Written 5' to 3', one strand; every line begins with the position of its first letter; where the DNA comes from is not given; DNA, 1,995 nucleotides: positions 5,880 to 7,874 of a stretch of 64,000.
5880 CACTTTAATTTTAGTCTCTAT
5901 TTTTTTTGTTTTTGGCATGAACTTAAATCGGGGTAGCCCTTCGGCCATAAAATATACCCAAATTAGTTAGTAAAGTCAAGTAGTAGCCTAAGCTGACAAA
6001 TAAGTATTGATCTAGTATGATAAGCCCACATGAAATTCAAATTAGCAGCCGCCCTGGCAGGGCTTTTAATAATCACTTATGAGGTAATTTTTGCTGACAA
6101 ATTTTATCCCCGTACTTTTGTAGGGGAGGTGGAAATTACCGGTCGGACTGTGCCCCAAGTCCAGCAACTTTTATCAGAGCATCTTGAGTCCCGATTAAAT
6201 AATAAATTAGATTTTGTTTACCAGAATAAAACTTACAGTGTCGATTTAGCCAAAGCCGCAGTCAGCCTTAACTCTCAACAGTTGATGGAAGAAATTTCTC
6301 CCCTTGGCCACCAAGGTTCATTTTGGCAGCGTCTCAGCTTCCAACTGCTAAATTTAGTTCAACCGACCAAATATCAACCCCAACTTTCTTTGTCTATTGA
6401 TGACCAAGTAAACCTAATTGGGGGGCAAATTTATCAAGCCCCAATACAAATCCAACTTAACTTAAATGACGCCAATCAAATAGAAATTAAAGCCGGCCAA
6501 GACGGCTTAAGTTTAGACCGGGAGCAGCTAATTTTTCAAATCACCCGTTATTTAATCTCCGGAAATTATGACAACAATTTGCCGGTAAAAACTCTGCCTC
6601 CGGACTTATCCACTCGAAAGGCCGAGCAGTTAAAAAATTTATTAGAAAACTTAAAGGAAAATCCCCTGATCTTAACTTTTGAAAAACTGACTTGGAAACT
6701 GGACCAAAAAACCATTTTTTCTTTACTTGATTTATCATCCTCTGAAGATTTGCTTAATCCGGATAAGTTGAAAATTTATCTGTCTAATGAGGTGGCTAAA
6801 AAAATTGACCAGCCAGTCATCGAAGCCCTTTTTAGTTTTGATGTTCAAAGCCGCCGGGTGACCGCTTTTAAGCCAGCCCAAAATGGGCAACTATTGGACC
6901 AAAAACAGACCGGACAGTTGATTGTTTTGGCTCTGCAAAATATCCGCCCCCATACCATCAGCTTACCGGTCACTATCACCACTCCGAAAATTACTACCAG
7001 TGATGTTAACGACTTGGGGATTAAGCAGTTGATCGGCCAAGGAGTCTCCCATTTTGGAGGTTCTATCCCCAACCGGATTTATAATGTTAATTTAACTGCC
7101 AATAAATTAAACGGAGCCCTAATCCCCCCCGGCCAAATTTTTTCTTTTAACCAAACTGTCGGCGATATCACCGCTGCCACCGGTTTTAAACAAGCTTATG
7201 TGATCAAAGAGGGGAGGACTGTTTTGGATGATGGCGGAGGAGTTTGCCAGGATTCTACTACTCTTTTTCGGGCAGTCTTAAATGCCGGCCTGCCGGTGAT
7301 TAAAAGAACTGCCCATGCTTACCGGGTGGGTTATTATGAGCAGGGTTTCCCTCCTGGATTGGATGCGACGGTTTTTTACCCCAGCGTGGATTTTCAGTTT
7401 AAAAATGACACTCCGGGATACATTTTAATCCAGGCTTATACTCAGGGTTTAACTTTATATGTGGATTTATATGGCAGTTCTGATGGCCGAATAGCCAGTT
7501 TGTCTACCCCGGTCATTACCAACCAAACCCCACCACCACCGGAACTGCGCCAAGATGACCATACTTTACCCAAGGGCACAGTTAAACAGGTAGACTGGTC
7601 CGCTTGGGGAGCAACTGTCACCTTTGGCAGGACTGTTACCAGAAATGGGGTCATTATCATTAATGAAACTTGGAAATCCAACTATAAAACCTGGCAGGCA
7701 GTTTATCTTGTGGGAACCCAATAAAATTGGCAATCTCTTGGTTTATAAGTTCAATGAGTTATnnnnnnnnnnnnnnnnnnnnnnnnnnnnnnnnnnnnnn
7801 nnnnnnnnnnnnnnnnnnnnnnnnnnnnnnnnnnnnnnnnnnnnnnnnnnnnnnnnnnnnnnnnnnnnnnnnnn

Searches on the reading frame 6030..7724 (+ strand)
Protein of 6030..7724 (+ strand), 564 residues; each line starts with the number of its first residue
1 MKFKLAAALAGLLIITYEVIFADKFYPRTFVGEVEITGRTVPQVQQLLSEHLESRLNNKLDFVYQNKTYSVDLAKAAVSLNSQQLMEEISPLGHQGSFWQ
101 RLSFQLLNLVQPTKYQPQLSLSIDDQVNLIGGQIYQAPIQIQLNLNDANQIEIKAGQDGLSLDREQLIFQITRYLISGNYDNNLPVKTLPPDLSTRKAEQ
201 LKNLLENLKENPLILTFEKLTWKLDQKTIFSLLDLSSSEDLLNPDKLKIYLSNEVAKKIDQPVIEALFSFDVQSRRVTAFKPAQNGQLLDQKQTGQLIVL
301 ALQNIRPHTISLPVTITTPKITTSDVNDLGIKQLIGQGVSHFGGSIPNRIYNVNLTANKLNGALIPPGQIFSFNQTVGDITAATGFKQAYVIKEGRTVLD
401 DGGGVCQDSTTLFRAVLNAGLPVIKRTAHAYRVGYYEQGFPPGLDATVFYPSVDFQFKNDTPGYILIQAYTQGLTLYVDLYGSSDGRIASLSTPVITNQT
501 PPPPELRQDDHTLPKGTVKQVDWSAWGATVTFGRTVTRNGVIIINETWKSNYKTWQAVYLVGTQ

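Call 68: search_protein_families(library=pfam, proteins=[window:6030-7724:+], max_evalue=0.0001)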
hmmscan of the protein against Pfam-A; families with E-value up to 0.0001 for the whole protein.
window:6030-7724:+ (564 aa): 2 families
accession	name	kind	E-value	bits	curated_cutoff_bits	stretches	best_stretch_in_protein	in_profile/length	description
PF04294.18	VanW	-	4.3e-44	149.6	27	1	348-481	1-130/130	VanW like protein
PF12229.13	PG_binding_4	-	7.4e-06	26.5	22.1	0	243-304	53-110/117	Putative peptidoglycan binding domain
